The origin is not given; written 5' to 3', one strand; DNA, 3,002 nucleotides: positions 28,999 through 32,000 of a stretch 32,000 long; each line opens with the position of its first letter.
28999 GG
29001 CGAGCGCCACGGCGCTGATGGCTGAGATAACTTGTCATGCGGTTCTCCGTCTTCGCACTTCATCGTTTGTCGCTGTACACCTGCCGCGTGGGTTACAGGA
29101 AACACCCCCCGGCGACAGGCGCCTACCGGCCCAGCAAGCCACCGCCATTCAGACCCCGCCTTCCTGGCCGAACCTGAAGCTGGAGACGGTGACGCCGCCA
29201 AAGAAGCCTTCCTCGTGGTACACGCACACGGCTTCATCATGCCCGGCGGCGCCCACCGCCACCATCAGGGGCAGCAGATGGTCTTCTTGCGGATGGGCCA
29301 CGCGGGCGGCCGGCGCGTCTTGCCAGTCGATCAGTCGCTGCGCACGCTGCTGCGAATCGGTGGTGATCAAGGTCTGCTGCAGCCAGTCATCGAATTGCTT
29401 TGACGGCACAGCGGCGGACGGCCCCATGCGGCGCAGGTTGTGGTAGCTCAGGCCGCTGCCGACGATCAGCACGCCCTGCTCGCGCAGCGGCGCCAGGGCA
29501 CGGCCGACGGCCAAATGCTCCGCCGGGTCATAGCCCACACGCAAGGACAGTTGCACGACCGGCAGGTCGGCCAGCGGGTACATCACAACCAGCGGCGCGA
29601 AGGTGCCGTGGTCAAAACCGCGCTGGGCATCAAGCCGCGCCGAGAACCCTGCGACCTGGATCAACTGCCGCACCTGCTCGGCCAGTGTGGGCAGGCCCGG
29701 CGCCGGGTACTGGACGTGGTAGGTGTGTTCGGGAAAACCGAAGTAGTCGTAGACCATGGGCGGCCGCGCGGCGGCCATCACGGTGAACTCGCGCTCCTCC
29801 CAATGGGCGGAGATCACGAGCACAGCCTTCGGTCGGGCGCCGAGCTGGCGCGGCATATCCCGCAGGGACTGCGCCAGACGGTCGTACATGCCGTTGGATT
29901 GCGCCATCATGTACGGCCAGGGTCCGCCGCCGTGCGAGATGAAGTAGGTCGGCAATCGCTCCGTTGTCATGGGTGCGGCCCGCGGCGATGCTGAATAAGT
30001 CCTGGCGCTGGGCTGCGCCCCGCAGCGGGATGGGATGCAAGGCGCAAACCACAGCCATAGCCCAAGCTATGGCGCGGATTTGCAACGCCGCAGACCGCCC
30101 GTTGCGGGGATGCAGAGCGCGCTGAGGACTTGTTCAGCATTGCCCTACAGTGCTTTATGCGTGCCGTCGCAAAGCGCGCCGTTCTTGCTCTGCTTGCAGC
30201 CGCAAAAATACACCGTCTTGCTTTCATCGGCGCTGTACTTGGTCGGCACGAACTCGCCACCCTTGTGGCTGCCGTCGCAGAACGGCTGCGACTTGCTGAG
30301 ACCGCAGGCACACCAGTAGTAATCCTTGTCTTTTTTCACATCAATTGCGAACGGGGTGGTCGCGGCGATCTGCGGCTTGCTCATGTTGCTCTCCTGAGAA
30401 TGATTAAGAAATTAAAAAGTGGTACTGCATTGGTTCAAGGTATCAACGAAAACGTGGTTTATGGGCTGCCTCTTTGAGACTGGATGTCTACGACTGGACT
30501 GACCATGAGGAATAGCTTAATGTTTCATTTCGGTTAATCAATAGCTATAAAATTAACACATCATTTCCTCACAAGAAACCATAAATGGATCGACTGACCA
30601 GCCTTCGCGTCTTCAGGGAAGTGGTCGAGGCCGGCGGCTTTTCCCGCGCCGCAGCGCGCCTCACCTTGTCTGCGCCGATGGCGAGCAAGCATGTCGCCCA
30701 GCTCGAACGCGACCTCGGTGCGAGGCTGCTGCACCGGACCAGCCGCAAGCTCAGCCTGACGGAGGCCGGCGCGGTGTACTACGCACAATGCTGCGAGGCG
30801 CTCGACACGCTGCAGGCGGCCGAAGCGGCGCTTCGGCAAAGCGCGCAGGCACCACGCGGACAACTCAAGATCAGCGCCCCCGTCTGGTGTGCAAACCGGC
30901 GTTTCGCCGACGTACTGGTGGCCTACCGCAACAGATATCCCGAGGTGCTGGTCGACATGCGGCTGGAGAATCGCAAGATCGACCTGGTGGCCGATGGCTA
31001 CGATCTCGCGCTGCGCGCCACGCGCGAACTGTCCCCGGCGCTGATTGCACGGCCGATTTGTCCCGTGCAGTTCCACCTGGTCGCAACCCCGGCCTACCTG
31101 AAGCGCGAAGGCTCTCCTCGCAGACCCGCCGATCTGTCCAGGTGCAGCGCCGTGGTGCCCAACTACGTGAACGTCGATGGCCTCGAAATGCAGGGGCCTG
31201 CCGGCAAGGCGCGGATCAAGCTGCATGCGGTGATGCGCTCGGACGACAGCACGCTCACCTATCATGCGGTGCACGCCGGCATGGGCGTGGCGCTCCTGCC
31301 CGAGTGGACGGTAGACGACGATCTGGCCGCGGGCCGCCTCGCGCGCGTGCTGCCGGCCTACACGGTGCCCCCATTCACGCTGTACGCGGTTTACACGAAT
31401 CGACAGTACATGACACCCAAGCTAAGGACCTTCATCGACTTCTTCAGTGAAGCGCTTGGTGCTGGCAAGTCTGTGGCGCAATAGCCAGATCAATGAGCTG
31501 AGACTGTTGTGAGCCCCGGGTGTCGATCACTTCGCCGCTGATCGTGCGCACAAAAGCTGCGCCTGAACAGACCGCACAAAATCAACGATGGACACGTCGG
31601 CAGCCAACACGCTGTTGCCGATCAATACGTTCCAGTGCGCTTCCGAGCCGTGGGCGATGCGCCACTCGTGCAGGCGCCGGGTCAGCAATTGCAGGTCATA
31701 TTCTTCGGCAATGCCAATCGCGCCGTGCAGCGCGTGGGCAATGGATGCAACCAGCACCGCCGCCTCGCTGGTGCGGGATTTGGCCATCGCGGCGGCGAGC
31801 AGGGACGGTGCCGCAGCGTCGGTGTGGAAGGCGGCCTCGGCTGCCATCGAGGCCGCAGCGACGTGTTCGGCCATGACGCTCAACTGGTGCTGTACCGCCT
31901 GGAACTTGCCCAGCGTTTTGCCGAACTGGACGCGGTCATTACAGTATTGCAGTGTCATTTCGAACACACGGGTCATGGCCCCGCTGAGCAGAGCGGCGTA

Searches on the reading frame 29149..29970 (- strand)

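Call 6: search_protein_families(library=pfam, proteins=[window:29149-29970:-], max_evalue=0.01)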
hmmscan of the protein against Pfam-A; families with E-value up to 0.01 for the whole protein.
window:29149-29970:- (273 aa): 1 family
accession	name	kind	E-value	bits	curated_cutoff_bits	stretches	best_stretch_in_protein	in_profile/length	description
PF02900.23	LigB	-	3.6e-34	118.5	26.3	1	9-248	3-249/269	Catalytic LigB subunit of aromatic ring-opening dioxygenase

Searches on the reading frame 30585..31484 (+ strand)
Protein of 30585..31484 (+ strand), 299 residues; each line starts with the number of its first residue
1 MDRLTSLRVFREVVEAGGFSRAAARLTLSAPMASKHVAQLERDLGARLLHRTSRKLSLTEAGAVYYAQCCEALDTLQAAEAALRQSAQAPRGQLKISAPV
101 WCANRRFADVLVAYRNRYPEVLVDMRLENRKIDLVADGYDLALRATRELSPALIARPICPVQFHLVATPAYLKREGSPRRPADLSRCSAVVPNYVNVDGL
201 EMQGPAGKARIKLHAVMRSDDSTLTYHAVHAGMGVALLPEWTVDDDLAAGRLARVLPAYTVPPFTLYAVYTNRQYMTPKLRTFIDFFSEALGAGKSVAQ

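Call 6: search_protein_families(library=pfam, proteins=[window:30585-31484:+], max_evalue=0.01)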
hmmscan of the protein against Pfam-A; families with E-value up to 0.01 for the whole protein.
window:30585-31484:+ (299 aa): 2 families
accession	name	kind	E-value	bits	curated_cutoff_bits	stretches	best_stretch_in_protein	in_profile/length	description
PF03466.25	LysR_substrate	-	4.1e-44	150.9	28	1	88-291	2-208/209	LysR substrate binding domain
PF00126.33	HTH_1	-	4.4e-20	71.8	26.6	1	4-62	1-59/60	Bacterial regulatory helix-turn-helix protein, lysR family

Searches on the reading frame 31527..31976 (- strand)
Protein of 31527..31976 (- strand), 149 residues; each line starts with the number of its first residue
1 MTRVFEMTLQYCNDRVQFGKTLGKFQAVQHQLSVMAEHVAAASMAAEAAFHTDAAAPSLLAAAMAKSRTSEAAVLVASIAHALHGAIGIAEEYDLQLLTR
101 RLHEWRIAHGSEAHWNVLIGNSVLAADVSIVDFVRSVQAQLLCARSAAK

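Call 6: search_protein_families(library=pfam, proteins=[window:31527-31976:-], max_evalue=0.01)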
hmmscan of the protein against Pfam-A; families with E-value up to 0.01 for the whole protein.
window:31527-31976:- (149 aa): 2 families
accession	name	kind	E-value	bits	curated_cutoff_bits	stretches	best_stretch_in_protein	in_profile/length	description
PF00441.29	Acyl-CoA_dh_1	-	2.3e-21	76.9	22.4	1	1-113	26-139/150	Acyl-CoA dehydrogenase, C-terminal domain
PF08028.16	Acyl-CoA_dh_2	-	2e-05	25.3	22.7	1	4-103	14-124/134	Acyl-CoA dehydrogenase, C-terminal domain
